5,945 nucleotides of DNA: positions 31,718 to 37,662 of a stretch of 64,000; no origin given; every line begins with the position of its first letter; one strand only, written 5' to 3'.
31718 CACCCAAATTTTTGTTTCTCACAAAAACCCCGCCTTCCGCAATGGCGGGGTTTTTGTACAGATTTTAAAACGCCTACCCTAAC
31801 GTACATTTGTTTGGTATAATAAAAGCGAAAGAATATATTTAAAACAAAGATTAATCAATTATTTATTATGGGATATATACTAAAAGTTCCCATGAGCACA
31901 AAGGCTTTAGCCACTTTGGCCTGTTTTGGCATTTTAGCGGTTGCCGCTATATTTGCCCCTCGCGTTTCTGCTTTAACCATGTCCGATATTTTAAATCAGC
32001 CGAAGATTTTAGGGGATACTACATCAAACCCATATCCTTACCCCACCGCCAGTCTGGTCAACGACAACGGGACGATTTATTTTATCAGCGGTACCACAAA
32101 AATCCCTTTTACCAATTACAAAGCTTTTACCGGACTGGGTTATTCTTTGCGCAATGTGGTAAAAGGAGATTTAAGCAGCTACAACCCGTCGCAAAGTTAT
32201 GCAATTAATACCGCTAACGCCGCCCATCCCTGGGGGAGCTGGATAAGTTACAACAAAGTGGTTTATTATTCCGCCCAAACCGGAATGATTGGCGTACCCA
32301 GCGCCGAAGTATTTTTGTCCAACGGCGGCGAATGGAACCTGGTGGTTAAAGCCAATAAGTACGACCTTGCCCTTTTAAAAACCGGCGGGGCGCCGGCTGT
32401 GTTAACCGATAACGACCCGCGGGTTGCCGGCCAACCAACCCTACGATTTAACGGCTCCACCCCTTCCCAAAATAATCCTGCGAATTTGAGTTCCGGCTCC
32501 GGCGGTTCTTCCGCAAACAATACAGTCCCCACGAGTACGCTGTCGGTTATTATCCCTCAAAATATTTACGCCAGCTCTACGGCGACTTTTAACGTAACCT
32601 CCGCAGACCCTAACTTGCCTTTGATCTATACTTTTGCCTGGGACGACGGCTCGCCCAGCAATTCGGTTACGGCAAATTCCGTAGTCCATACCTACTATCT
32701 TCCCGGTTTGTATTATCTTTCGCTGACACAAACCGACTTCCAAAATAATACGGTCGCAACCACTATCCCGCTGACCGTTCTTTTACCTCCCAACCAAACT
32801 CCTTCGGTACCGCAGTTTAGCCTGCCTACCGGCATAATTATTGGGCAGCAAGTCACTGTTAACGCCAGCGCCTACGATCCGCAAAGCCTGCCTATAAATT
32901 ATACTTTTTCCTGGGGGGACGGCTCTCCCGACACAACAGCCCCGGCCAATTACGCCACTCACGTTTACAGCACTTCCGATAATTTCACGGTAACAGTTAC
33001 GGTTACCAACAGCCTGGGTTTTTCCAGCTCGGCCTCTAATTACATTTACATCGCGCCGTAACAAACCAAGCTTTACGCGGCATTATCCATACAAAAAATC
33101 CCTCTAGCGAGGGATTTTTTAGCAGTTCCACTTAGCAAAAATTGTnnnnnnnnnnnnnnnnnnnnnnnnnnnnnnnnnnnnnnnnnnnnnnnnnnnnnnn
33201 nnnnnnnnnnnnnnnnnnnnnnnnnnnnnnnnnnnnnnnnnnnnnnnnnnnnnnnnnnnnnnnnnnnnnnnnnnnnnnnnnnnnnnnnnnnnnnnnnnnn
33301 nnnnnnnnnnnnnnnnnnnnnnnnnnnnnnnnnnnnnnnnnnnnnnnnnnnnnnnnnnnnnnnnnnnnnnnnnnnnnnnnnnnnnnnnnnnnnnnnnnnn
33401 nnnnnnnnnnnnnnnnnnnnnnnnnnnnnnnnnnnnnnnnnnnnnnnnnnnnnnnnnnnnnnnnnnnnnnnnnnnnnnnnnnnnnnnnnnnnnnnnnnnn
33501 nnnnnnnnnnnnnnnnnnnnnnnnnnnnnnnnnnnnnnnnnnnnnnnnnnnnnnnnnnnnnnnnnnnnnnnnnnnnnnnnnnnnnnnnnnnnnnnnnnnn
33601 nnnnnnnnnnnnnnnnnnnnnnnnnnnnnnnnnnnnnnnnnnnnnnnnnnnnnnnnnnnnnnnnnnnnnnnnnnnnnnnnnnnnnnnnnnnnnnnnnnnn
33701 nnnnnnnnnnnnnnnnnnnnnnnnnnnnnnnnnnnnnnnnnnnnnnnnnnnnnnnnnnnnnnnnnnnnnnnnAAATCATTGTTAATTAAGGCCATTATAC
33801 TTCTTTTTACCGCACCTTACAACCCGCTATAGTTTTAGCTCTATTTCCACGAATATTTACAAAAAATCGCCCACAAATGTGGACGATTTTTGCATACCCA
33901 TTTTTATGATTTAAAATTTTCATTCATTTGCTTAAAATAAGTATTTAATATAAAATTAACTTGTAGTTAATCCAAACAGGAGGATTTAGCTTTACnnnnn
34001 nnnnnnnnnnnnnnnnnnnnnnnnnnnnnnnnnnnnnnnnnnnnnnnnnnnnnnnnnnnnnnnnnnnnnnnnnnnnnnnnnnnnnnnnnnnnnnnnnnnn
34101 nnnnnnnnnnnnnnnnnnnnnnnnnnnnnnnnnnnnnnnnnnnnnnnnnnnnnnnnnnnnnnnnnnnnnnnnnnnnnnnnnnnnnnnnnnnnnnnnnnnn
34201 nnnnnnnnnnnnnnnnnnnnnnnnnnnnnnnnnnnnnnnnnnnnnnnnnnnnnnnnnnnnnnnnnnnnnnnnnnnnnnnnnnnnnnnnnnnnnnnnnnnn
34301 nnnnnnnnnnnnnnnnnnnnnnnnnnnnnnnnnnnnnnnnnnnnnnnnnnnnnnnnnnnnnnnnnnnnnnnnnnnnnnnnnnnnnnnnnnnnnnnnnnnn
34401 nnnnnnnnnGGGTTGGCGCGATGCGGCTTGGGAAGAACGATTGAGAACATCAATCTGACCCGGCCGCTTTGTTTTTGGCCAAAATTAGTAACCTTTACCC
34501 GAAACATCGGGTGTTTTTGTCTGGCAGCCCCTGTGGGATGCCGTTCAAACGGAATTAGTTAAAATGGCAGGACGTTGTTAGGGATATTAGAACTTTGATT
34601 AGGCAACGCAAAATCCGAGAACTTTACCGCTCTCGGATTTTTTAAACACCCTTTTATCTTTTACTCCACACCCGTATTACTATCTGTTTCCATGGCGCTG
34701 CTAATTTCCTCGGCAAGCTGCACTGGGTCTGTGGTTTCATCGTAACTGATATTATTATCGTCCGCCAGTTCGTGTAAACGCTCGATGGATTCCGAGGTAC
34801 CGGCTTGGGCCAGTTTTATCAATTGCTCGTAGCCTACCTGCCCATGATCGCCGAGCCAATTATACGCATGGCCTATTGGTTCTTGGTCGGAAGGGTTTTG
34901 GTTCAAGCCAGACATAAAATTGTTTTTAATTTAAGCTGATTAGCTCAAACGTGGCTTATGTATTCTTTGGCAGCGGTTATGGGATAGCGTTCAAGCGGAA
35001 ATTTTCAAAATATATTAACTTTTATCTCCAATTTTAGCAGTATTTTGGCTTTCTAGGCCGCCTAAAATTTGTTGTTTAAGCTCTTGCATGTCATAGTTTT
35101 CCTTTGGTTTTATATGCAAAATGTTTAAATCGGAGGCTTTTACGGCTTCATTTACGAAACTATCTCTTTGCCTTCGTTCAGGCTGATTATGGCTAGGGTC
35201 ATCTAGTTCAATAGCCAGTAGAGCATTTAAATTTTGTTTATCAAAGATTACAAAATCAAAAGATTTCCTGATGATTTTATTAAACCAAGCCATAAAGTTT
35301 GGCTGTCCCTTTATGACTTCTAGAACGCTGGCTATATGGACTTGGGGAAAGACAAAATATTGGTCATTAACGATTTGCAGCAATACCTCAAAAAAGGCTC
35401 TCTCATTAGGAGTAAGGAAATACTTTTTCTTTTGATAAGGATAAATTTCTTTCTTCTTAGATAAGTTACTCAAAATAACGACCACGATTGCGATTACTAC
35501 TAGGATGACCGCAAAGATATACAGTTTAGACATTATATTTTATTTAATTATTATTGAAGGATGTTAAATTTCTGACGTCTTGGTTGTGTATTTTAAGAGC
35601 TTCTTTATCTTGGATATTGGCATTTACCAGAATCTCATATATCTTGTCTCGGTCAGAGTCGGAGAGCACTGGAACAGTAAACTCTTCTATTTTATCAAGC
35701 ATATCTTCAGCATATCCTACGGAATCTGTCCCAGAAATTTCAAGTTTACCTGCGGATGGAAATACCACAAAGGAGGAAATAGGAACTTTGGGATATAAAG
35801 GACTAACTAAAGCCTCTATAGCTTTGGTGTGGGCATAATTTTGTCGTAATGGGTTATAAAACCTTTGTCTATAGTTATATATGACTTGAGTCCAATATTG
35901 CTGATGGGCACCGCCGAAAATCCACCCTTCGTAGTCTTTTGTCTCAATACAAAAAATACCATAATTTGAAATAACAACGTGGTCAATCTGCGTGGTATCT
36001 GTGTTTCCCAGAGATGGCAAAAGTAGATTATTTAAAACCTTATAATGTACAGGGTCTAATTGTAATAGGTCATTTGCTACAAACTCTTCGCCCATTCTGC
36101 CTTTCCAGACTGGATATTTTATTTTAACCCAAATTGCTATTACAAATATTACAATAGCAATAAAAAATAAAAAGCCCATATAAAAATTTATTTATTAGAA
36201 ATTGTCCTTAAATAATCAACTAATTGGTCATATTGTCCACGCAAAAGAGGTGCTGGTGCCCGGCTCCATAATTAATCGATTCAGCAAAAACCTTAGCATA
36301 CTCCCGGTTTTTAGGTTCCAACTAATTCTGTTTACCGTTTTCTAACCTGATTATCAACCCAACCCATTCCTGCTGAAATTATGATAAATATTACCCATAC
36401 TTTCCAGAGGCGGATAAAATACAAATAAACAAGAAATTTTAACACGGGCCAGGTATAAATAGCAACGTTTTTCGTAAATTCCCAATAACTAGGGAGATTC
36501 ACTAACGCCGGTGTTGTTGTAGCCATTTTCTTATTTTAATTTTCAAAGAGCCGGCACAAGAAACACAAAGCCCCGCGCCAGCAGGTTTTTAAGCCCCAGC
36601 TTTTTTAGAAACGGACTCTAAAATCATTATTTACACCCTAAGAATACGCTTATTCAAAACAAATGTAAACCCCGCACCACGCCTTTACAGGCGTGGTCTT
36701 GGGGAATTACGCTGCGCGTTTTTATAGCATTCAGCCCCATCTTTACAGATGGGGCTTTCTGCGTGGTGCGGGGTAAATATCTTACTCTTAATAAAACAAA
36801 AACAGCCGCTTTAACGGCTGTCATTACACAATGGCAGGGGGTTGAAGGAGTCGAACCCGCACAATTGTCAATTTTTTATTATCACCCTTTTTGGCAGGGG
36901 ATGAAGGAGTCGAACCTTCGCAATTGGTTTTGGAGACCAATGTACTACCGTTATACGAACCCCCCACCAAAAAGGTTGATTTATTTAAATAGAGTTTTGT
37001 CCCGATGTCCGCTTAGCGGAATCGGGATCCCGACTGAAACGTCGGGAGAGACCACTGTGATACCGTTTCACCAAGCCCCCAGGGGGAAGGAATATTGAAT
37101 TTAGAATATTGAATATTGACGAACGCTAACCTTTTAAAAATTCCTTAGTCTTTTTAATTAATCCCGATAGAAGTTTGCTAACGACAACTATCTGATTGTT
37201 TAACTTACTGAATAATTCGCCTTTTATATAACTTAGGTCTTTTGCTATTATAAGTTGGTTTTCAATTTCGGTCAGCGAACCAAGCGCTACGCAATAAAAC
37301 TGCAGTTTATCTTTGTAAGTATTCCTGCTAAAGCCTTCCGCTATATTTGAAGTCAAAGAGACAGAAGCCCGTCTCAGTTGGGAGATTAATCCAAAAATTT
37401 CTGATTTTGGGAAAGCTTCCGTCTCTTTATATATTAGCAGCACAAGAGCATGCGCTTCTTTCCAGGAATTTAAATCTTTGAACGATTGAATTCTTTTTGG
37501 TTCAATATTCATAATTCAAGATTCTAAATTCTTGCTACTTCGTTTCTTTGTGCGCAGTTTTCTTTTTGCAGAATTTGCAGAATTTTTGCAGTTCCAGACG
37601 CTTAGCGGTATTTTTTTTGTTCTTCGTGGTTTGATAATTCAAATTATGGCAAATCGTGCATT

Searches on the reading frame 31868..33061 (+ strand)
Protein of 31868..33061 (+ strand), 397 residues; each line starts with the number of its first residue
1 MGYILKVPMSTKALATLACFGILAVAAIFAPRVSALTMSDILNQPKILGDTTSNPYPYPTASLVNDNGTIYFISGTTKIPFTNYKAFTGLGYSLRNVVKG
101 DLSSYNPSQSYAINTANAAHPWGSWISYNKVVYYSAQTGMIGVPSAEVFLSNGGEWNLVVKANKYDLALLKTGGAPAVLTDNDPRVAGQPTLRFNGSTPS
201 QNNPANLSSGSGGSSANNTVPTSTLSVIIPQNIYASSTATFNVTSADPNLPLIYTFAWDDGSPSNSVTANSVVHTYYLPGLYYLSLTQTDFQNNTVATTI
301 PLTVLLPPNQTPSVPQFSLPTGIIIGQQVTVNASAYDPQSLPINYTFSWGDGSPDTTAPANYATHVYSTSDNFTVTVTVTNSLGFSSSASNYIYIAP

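Call 97: search_protein_families(library=pfam, proteins=[window:31868-33061:+], max_evalue=0.0001)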
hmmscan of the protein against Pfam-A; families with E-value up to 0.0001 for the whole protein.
window:31868-33061:+ (397 aa): 2 families
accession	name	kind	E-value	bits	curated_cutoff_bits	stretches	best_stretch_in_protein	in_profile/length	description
PF18911.6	PKD_4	-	1.4e-16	60.7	27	2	311-390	3-80/85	PKD domain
PF00801.26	PKD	-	5.2e-14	52.5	23.5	1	321-389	9-75/80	PKD domain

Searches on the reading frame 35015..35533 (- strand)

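Call 97: search_protein_families(library=pfam, proteins=[window:35015-35533:-], max_evalue=0.0001)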
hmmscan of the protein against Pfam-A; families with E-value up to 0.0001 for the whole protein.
window:35015-35533:- (172 aa): 1 family
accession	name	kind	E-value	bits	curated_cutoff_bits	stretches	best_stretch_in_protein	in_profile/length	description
PF10881.14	DUF2726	-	4.2e-30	104.5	24.7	1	37-156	2-123/126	Protein of unknown function (DUF2726)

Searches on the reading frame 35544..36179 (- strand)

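Call 97: search_protein_families(library=pfam, proteins=[window:35544-36179:-], max_evalue=0.0001)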
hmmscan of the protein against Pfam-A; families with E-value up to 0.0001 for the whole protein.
window:35544-36179:- (211 aa): 1 family
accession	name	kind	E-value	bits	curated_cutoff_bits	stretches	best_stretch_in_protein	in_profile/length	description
PF08378.17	NERD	-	2.8e-33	115.2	22.1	1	26-141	1-111/111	Nuclease-related domain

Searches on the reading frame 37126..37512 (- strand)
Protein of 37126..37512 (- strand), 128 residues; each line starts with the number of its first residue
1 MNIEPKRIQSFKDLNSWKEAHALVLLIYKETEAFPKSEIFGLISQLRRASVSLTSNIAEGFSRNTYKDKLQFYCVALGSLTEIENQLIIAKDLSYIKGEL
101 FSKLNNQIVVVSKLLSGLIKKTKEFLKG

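Call 97: search_protein_families(library=pfam, proteins=[window:37126-37512:-], max_evalue=0.0001)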
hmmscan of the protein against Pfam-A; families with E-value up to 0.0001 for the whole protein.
window:37126-37512:- (128 aa): 1 family
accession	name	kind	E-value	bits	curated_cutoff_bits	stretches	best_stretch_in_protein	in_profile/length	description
PF05635.17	23S_rRNA_IVP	-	1.9e-34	118.5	33.8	1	12-117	1-106/106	23S rRNA-intervening sequence protein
